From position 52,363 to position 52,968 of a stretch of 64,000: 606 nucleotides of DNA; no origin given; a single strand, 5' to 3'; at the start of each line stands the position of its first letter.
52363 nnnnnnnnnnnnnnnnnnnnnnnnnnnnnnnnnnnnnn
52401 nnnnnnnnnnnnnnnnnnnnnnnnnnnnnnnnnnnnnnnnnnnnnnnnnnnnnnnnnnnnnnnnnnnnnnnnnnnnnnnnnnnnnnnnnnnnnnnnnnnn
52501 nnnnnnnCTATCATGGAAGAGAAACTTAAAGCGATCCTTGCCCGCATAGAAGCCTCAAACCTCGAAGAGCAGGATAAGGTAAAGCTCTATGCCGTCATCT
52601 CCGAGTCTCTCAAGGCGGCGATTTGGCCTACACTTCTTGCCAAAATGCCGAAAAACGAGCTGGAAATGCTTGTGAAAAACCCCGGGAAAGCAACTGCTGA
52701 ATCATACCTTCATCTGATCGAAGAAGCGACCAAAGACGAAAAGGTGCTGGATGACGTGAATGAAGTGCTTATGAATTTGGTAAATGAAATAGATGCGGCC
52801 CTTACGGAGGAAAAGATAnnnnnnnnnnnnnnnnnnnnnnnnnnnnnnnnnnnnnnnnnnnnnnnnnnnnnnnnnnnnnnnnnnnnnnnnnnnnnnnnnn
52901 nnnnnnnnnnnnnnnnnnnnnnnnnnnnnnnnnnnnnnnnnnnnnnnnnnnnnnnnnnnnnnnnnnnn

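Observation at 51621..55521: Repeated two-gene module: small acidic helical paralogue followed by a Gly/Ala-rich hydrophobic protein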

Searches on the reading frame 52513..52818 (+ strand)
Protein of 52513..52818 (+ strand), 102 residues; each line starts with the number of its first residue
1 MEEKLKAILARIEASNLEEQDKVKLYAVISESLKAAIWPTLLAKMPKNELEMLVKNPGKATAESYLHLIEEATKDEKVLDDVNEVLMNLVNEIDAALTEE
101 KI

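Call 7: search_protein_families(library=pfam, max_evalue=1, proteins=[window:52513-52818:+])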
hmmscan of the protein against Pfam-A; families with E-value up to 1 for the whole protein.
window:52513-52818:+ (102 aa): 1 family
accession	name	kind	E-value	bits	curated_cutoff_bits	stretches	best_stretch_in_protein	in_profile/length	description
PF08453.16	Peptidase_M9_N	-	0.074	13.2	23.9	1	30-95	93-157/183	Peptidase family M9 N-terminal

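Call 9: find_homologous_proteins(query=window:52513-52818:+, max_evalue=0.01)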
Query window:52513-52818:+ (102 aa): 14 proteins with E <= 0.01 among 17 candidates.
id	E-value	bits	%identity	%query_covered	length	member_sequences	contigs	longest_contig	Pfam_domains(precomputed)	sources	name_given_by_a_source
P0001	6.8e-51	188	93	100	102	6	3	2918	-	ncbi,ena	-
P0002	6.1e-49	181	91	100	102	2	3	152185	-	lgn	-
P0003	2.3e-46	173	86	100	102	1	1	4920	-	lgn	-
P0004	1.1e-44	168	84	100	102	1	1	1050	-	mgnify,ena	mgnify:FL=1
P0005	2.5e-44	167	86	100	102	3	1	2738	-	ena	-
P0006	1.2e-43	164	83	100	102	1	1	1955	-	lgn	-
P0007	2.0e-43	164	83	100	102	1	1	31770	-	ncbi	-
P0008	5.3e-43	162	83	100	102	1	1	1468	-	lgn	-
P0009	1.4e-42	161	82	100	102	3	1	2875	-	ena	-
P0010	5.9e-42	159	83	100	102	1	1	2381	-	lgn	-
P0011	1.4e-41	158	81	100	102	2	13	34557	-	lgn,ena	-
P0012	1.5e-41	158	81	100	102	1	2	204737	-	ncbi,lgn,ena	-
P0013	3.2e-39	150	78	100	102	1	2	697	-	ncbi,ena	-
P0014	8.9e-36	139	72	100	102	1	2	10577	-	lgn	-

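Call 11: find_encoding_contigs(protein=P0012, flank=10000, max_places=3)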
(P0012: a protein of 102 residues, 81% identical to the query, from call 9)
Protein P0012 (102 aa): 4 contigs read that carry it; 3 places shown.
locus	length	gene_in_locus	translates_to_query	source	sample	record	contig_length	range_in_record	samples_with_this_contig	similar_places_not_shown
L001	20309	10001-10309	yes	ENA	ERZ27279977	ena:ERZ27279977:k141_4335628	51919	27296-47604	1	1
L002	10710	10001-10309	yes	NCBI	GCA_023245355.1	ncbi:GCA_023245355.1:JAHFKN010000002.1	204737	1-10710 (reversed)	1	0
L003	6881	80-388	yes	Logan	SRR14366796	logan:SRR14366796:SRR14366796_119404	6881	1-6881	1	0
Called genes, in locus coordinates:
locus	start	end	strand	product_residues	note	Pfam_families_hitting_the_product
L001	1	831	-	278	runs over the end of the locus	PF02683:DsbD_TM (weak)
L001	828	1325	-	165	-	PF07610:DUF1573, PF22544:HYDIN_VesB_CFA65-like_Ig (weak)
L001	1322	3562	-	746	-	PF00403:HMA, PF00122:E1-E2_ATPase, PF00702:Hydrolase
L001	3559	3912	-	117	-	PF13473:Cupredoxin_1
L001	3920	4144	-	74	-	PF02583:Trns_repr_metal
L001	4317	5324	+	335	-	PF13386:DsbD_2, PF13473:Cupredoxin_1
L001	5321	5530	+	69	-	PF00403:HMA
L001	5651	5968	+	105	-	PF00085:Thioredoxin, PF13905:Thioredoxin_8 (faint)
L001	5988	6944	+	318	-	PF00890:FAD_binding_2 (faint), PF01134:GIDA (faint), PF01266:DAO (faint), PF03486:HI0933_like (faint), PF07992:Pyr_redox_2, PF13738:Pyr_redox_3, PF00070:Pyr_redox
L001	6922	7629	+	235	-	PF00175:NAD_binding_1, PF08030:NAD_binding_6 (faint)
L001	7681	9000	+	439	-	PF02812:ELFV_dehydrog_N, PF00208:ELFV_dehydrog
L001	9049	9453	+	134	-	-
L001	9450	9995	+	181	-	-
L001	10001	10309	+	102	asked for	-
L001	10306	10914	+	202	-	-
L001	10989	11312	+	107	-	-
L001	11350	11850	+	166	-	-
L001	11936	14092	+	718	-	PF00005:ABC_tran, PF13304:AAA_21 (weak)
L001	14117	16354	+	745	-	PF00005:ABC_tran, PF13304:AAA_21 (faint)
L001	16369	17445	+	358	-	-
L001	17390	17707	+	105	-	-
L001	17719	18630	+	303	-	-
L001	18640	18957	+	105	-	-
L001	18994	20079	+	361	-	-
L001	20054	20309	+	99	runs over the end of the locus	-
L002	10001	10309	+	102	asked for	-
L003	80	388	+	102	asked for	-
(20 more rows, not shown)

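Call 14: find_related_loci(query=window:52513-52818:+, collection=genome_contigs, flank=10000)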
Query window:52513-52818:+ (102 aa) in genome_contigs; peptide patterns used: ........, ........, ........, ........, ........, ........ (x = any residue, [..] = any of these).
198 stretches matched a pattern; 10 encode a relative of the query (tblastn E <= 1e-3); 10 distinct loci.
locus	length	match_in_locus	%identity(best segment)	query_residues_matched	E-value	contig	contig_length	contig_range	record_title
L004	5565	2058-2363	86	1-102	9e-53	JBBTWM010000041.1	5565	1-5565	MAG: Patescibacteria group bacterium isolate H41-bin127_1 H41_bin127_1_000000000041, whole genome shotgun sequence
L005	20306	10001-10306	83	1-102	2e-51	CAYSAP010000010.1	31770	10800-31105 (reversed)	MAG TPA_asm: uncultured Gammaproteobacteria bacterium isolate SRP090828_co2_19 genome assembly, contig: NODE_492_length_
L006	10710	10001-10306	81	1-102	8e-50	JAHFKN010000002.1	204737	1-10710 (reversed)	MAG: Candidatus Gottesmanbacteria bacterium isolate nzgw410 NODE_37_length_204738_cov_18.718000, whole genome shotgun se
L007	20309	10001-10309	50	1-102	4e-28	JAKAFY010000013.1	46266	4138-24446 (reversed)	MAG: bacterium isolate WY2.bin139 NODE_971_length_46266_cov_2.149678, whole genome shotgun sequence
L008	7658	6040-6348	50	1-102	7e-28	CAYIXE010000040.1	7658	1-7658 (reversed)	MAG TPA_asm: uncultured Gammaproteobacteria bacterium isolate ERP119705_co7_214 genome assembly, contig: NODE_7569_lengt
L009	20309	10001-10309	49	1-102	3e-27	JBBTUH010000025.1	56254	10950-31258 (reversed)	MAG: Patescibacteria group bacterium isolate H41-bin250_1 H41_bin250_1_000000000025, whole genome shotgun sequence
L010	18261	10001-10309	50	1-102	4e-27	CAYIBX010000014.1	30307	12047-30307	MAG TPA_asm: uncultured Gammaproteobacteria bacterium isolate ERP119705_co18_370 genome assembly, contig: NODE_1733_leng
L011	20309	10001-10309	48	1-102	2e-25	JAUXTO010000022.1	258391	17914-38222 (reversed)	MAG: Candidatus Gottesmanbacteria bacterium isolate C13_maxbin.100 C13_k141_317428, whole genome shotgun sequence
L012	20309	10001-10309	43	1-102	2e-23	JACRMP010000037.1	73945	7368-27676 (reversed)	MAG: Candidatus Gottesmanbacteria bacterium isolate NC_groundwater_1910_Pr3_S2p5_48_11 SR2-18-S2p5_coassembly_scaffold_4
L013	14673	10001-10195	39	19-81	2e-5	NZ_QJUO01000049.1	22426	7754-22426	Stutzerimonas kirkiae strain P4C NODE_49_length_22426_cov_14.602404, whole genome shotgun sequence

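Call 18: search_protein_representatives(alignment_id=A3)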
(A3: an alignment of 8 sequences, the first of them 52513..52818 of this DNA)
Query: 8 sequences, 102 profile positions. Proteins with E-value up to 0.001 (for the whole library): 89; up to 1e-10: 72; up to 1e-30: 3. The best 89 are listed.
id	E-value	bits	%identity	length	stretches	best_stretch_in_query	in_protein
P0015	9.8e-51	186.6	-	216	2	1-101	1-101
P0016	2.6e-34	133.8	-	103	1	1-102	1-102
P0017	2.2e-31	124.4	-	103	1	1-102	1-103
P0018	2.7e-28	114.5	-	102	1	1-102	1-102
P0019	1.1e-27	112.5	-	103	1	1-102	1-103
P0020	2.1e-27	111.6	-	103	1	1-101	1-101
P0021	2.6e-27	111.3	-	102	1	1-102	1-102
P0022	4.7e-27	110.5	-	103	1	1-102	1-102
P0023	1.9e-26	108.6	-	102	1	1-101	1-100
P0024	1.1e-25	106.1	-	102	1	1-102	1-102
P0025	1.4e-25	105.8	-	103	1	1-102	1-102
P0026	5.8e-25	103.8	-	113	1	1-101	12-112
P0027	6.5e-25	103.6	-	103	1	1-102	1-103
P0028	8.5e-25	103.3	-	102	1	1-102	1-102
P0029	1.2e-24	102.8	-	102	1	1-102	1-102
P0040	4.5e-20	88.1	-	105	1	3-102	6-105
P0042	1.1e-19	86.9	-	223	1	6-100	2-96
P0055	2.4e-17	79.4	-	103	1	3-102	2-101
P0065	2.3e-15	73.0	-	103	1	1-102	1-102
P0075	1.2e-13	67.5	-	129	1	5-102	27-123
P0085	4.8e-11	59.1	-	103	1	5-102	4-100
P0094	8.5e-09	51.9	-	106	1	2-101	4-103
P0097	2.2e-07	47.3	-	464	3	5-35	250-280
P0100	1.9e-05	41.1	-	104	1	2-102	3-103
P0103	2.8e-04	37.4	-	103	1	2-102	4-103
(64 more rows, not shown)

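Call 19: search_solved_structures(query=A3, max_evalue=10)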
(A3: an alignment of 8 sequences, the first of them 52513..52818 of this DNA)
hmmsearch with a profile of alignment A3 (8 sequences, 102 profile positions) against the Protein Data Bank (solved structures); distinct sequences matched with E-value up to 10: 10.
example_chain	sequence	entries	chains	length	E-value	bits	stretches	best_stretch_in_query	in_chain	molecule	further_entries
5cwb_A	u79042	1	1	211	0.053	17.2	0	59-100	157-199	Designed helical repeat protein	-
3vea_B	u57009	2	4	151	0.35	14.6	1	47-94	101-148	Macrodomain Ter protein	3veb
6yxj_B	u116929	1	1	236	0.41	14.3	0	44-91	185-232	Polyadenylate-binding protein-interacting protein 1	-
3rk6_A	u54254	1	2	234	0.42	14.3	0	44-91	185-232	Polyadenylate-binding protein-interacting protein 1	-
5u75_A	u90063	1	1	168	0.49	14.1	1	43-94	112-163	Enterotoxin-like toxin X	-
6w2q_A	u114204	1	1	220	0.65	13.7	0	59-100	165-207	Junction 34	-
7cud_A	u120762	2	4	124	0.7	13.6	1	24-76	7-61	Amino acid ABC transporter substrate-binding protein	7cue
6dkq_A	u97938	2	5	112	0.77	13.5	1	25-76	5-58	Heme-binding protein Shr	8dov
6qgq_B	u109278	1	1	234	1.5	12.6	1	38-94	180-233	Acyl-protein thioesterase 1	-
4ar8_A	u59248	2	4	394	1.8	12.3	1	49-94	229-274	COLLAGENASE COLT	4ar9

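Call 22: search_protein_families(library=ncbifam, max_evalue=0.1, proteins=[window:52513-52818:+])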
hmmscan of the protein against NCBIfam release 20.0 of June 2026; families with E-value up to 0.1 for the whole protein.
window:52513-52818:+ (102 aa): 2 families
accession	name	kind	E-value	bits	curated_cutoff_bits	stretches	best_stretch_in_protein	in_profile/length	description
NF007484.0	PRK10077.1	equivalog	0.031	13.1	608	1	25-91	194-259/480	D-xylose transporter XylE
NF012163.2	BaeS_SmeS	equivalog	0.084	11.8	500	1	18-89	160-229/457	sensor histidine kinase efflux regulator BaeS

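Call 26: predict_structure(alignment_id=A4)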
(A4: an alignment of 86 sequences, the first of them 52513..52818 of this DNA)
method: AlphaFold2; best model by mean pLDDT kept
length: 102 residues; sequences in the alignment: 86
mean_pLDDT: 93.5   pTM: 0.76
mean pLDDT of the five models: 93.5, 93.2, 92.8, 91.7, 90.4
residues with pLDDT >= 90: 84; 70-90: 18; 50-70: 0; < 50: 0
segments of 3 or more residues with pLDDT < 50: none
pLDDT, mean of each block of 10 residues (from residue 1): 93 97 97 95 90 87 90 93 96 96 92
secondary structure, 60 per line:
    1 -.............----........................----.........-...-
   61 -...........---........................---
elements in order: H2-14 H19-42 H47-55 H62-72 H76-99
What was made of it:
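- Closest known: T7SSb LXG toxins with Lap1/Lap2 targeting factors. Different: A is a five-helix protein, not a two-helix hairpin (call 26).
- A folds confidently on its own (pLDDT 93.5; call 26).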

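Call 29: fold_search(model_id=the predicted structure, library=pdb)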
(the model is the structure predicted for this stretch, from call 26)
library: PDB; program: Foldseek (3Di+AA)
matches with E <= 10: 80; with E <= 0.001: 0
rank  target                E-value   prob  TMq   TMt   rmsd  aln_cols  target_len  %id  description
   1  8cok_B                7.7e-01  0.09  0.23  0.23  11.8       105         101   18  Structural analysis of ING3 protein and its binding to histone H3 (released 2023-05-17)
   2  6msr_A                1.3e+00  0.12  0.25  0.32  10.1        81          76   14  Crystal structure of pRO-2.5 (released 2019-05-08)
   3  6rfv_A                1.4e+00  0.21  0.34  0.17   9.1        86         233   22  Revisiting pH-gated conformational switch. Complex HK853-RR468 pH 7 (released 2020-02-19)
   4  5t16_C                2.2e+00  0.10  0.26  0.24   8.0        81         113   11  Crystal structure of yeast RNase III (Rnt1p) complexed with a non-hydrolyzable RNA substrate analog (released 2017-02-08)
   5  3dge_A                2.4e+00  0.14  0.33  0.16   9.1        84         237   23  Structure of a histidine kinase-response regulator complex reveals insights into Two-component signaling and a novel c (released 2009-07-07)
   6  3m99_C                2.5e+00  0.07  0.28  0.29   7.2        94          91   17  Structure of the Ubp8-Sgf11-Sgf73-Sus1 SAGA DUB module (released 2010-05-05)
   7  5t16_K                2.5e+00  0.07  0.24  0.22  10.0        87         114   14  Crystal structure of yeast RNase III (Rnt1p) complexed with a non-hydrolyzable RNA substrate analog (released 2017-02-08)
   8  8fbk                  2.7e+00  0.06  0.25  0.15  11.0        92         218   21  Improving the secretion of designed protein assemblies through negative design of cryptic transmembrane domains (released 2023-03-22)
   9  4wa6_B                2.9e+00  0.08  0.30  0.32   7.7        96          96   14  Structure of yeast SAGA DUBm with Sgf73 N59D mutant at 2.36 angstroms resolution (released 2015-03-04)
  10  5t16_M                2.9e+00  0.08  0.26  0.25   8.0        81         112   11  Crystal structure of yeast RNase III (Rnt1p) complexed with a non-hydrolyzable RNA substrate analog (released 2017-02-08)
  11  9div_B                2.9e+00  0.06  0.25  0.20  11.7        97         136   18  The crystal structure of de novo designed ChuA binding protein C8 (released 2025-05-21)
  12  2y3b                  2.9e+00  0.05  0.23  0.21   8.6        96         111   21  Co-bound form of Cupriavidus metallidurans CH34 CnrXs (released 2011-03-30)
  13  6rh8_A                3.3e+00  0.13  0.34  0.17   9.1        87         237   22  Revisiting pH-gated conformational switch. Complex HK853 mutant H260A -RR468 mutant D53A pH 5.3 (released 2020-02-19)
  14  8d06_D                3.3e+00  0.08  0.25  0.35   9.4        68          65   22  Hallucinated C3 protein assembly HALC3_104 (released 2022-09-28)
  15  2yfb_A                3.3e+00  0.07  0.29  0.15  18.8       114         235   10  X-ray structure of McpS ligand binding domain in complex with succinate (released 2012-04-18)
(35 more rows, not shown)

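Call 43: find_encoding_contigs(protein=P0100, flank=10000, max_places=2)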
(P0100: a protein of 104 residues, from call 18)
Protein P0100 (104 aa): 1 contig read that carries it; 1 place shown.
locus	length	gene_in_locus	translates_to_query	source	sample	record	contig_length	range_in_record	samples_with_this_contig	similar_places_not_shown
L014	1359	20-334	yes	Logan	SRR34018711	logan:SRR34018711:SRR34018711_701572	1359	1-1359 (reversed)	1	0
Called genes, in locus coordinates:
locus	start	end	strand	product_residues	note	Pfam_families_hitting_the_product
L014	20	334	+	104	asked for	-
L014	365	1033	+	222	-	-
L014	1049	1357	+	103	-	?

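Call 45: find_encoding_contigs(protein=P0042, flank=10000, max_places=2)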
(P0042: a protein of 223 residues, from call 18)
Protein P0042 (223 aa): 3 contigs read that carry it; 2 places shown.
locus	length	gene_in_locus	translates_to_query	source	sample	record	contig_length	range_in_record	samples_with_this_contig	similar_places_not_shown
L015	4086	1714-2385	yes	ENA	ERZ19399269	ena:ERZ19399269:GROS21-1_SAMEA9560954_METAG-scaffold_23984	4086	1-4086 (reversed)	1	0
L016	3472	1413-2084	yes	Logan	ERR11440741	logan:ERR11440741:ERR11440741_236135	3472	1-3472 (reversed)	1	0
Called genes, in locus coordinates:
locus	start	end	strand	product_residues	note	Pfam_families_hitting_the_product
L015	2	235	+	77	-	?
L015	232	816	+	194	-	-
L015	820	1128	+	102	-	-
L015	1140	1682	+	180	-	-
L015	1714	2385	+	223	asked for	-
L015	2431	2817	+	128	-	PF07883:Cupin_2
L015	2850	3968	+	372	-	PF00575:S1, PF21710:Spt6_S1 (faint), PF23459:S1_RRP5 (faint), PF00575:S1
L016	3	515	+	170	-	?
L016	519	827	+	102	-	-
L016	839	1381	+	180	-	-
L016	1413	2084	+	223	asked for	-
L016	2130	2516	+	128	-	PF07883:Cupin_2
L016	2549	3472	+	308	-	?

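Call 46: find_encoding_contigs(protein=P0085, flank=10000, max_places=2)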
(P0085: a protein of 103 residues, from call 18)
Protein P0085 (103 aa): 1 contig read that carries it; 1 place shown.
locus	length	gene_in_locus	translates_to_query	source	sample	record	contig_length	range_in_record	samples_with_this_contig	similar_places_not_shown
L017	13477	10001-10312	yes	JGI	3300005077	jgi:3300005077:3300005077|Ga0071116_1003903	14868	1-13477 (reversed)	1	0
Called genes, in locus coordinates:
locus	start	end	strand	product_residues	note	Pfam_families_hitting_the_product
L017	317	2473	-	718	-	PF13328:HD_4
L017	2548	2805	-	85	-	-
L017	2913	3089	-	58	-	-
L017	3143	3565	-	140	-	PF00334:NDK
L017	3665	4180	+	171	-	-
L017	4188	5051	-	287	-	-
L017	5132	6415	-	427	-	PF00675:Peptidase_M16, PF05193:Peptidase_M16_C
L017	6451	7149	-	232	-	-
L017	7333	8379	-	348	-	PF04545:Sigma70_r4 (weak)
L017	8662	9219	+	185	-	-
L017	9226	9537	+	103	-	-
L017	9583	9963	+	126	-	-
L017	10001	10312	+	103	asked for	-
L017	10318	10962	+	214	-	-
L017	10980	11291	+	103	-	-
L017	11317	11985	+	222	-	-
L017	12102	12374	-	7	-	-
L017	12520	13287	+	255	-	-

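Call 74: search_protein_families(library=padloc, max_evalue=0.01, proteins=[window:52513-52818:+])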
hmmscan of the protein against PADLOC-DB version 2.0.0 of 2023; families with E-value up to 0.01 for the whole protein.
window:52513-52818:+ (102 aa): 0 families

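Call 75: fold_search(model_id=the predicted structure, library=viral)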
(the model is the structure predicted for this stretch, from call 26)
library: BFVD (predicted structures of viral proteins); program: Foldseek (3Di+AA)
matches with E <= 10: 188; with E <= 0.001: 0
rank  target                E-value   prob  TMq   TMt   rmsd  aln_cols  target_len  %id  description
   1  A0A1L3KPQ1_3          7.2e-01  0.20  0.34  0.04  10.6       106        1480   16  RNA-dependent RNA polymerase [Wenzhou channeled applesnail virus 4]
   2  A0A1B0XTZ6            8.8e-01  0.14  0.30  0.29  13.7       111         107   13  (no name in the UniProt tables at hand)
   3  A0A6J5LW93            9.4e-01  0.10  0.27  0.23  12.3       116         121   12  Uncharacterized protein [uncultured Caudovirales phage]
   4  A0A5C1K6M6            1.3e+00  0.14  0.27  0.30   9.6        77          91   26  (no name in the UniProt tables at hand)
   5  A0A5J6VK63            1.5e+00  0.10  0.31  0.18  10.7       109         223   20  Uncharacterized protein [Megaviridae environmental sample]
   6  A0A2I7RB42            1.7e+00  0.07  0.27  0.13  18.2        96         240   14  (no name in the UniProt tables at hand)
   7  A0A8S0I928            1.9e+00  0.06  0.24  0.26  13.7       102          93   16  (no name in the UniProt tables at hand)
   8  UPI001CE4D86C         2.1e+00  0.11  0.30  0.24   7.7        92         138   16  (no name look-up for this kind of identifier)
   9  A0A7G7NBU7            2.1e+00  0.10  0.27  0.39   7.0        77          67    9  (no name in the UniProt tables at hand)
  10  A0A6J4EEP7            2.1e+00  0.09  0.31  0.27  11.0        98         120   12  Uncharacterized protein [Escherichia phage EK010]
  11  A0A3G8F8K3            2.1e+00  0.07  0.24  0.27  11.0        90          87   16  (no name in the UniProt tables at hand)
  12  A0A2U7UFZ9            2.1e+00  0.06  0.27  0.06  12.7       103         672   14  Uncharacterized protein [Pandoravirus macleodensis]
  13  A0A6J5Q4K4            2.1e+00  0.04  0.19  0.21  11.8        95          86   18  Uncharacterized protein [uncultured Caudovirales phage]
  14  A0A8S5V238            2.2e+00  0.06  0.24  0.12  12.8        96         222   14  Uncharacterized protein [Myoviridae sp. ctJ2i1]
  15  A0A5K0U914            2.2e+00  0.05  0.22  0.14   8.9        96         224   17  Uncharacterized protein [Yasminevirus sp. GU-2018]
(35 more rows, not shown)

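Call 76: search_protein_families(library=phrogs, max_evalue=0.01, proteins=[window:52513-52818:+])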
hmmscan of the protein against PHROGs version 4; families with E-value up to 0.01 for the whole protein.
window:52513-52818:+ (102 aa): 1 family
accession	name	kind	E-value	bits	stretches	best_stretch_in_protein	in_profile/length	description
phrog_6359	-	unknown function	0.0078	16.3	0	55-95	62-102/312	-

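Call 81: search_protein_families(library=pfam, max_evalue=0.01, proteins=[L001:16369-17442:+, L001:17390-17704:+, L001:17719-18627:+, L001:18631-18954:+, L001:18994-20076:+, L012:14896-15771:+, L012:16127-17101:+, L012:17468-18190:+, L012:18280-19161:+, L007:12463-13455:+])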
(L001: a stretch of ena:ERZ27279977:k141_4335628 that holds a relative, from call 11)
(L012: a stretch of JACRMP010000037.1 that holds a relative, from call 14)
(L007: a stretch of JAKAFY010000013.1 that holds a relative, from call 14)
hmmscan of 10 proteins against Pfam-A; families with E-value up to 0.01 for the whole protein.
L001:16369-17442:+ (358 aa): 0 families

L001:17390-17704:+ (105 aa): 0 families

L001:17719-18627:+ (303 aa): 0 families

L001:18631-18954:+ (108 aa): 0 families

L001:18994-20076:+ (361 aa): 0 families

L012:14896-15771:+ (292 aa): 0 families

L012:16127-17101:+ (325 aa): 0 families

L012:17468-18190:+ (241 aa): 0 families

L012:18280-19161:+ (294 aa): 0 families

L007:12463-13455:+ (331 aa): 0 families
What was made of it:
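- Tried and rejected: Pfam alone also gave nothing for ten further orphan proteins of related loci (call 81).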
